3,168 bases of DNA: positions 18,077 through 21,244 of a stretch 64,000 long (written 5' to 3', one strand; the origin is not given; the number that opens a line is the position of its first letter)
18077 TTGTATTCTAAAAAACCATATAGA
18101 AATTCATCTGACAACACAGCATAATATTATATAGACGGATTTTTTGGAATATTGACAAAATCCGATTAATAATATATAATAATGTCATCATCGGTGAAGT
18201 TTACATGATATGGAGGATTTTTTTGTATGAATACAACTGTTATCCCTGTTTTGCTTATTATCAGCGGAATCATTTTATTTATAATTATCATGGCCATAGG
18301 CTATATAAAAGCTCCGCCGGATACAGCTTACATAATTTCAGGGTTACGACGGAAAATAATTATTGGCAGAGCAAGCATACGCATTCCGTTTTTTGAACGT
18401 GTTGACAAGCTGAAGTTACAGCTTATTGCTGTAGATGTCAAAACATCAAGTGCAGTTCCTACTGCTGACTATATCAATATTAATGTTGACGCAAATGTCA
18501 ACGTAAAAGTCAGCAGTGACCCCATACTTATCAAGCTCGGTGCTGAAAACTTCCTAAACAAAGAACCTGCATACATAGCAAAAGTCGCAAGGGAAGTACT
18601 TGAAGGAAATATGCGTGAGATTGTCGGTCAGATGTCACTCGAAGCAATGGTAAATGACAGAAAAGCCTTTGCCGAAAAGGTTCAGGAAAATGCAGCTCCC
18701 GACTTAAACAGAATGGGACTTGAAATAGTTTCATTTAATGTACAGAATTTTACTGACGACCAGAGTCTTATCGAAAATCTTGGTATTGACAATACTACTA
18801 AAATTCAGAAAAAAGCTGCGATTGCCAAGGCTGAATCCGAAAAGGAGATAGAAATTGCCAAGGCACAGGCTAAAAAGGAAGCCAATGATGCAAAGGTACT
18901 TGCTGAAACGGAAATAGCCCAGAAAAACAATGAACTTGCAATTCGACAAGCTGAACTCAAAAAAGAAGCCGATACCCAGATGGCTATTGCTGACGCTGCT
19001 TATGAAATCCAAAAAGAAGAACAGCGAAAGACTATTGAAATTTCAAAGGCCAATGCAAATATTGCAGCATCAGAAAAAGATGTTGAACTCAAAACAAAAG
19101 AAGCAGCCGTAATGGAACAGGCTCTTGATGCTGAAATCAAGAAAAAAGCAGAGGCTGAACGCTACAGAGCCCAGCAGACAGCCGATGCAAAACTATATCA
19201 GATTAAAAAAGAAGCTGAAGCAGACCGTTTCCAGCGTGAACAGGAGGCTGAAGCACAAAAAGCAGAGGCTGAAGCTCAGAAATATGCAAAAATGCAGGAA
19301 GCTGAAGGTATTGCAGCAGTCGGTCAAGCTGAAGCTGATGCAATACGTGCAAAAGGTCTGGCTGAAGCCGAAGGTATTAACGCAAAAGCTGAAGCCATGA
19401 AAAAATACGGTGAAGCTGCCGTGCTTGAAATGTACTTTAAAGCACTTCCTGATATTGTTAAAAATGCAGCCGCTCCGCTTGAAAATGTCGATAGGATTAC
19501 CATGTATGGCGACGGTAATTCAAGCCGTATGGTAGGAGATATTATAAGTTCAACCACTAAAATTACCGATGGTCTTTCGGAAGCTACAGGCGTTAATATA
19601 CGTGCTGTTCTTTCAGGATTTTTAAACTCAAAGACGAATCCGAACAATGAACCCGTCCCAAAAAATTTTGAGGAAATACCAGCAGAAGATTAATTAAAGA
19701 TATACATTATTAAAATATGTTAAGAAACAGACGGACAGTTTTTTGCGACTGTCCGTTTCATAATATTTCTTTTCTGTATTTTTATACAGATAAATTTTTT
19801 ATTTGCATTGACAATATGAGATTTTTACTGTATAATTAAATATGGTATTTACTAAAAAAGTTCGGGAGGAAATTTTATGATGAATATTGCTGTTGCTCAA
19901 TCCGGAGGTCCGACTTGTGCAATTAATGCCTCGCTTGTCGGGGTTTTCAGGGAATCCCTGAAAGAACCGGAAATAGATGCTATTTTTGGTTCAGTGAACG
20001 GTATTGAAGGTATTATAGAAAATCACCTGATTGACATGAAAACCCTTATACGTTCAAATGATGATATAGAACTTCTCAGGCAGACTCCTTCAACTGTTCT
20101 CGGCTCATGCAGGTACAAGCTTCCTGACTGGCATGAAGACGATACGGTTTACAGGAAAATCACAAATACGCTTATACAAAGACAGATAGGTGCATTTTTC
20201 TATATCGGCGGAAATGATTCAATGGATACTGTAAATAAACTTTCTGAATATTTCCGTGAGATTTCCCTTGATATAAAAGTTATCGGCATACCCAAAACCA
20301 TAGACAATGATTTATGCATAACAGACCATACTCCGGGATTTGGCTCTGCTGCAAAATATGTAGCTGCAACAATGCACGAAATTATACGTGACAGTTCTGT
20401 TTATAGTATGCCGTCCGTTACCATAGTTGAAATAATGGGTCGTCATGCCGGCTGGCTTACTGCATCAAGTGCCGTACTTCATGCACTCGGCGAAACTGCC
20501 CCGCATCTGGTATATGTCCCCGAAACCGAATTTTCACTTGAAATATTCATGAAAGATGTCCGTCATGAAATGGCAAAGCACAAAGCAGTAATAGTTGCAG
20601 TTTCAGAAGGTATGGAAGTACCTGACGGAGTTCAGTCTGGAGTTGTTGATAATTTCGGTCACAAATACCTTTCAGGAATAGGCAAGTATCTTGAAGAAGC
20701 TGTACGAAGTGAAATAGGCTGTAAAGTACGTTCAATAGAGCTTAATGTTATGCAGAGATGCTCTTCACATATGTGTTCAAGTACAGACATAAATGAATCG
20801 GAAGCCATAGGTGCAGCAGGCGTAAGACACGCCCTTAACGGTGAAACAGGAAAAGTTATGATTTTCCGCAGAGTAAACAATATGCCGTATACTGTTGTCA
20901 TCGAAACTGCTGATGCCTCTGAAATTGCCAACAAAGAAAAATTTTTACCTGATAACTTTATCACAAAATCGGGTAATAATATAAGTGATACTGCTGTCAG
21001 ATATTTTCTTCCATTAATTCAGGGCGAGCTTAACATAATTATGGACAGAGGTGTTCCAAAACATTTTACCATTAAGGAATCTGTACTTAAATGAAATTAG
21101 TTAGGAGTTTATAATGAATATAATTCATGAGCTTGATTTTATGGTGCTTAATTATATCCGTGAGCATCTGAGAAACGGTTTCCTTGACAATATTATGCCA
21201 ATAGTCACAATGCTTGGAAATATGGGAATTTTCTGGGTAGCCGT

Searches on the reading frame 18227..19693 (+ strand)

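Call 52: search_protein_families(library=pfam, proteins=[window:18227-19693:+], max_evalue=0.00001)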
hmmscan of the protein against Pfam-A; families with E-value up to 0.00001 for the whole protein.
window:18227-19693:+ (488 aa): 2 families
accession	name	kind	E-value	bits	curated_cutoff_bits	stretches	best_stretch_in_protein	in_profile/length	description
PF01145.31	Band_7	-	1.8e-24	87.2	23.6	1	50-206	26-176/176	SPFH domain / Band 7 family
PF15975.10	Flot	-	9.5e-12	45.5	27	1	358-433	1-81/124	Flotillin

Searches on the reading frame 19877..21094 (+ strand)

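Call 52: search_protein_families(library=pfam, proteins=[window:19877-21094:+], max_evalue=0.00001)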
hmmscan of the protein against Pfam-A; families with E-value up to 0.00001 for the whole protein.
window:19877-21094:+ (405 aa): 1 family
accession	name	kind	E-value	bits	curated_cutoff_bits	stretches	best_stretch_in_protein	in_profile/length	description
PF00365.25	PFK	-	3.9e-58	197.5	30.9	1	3-298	1-258/277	Phosphofructokinase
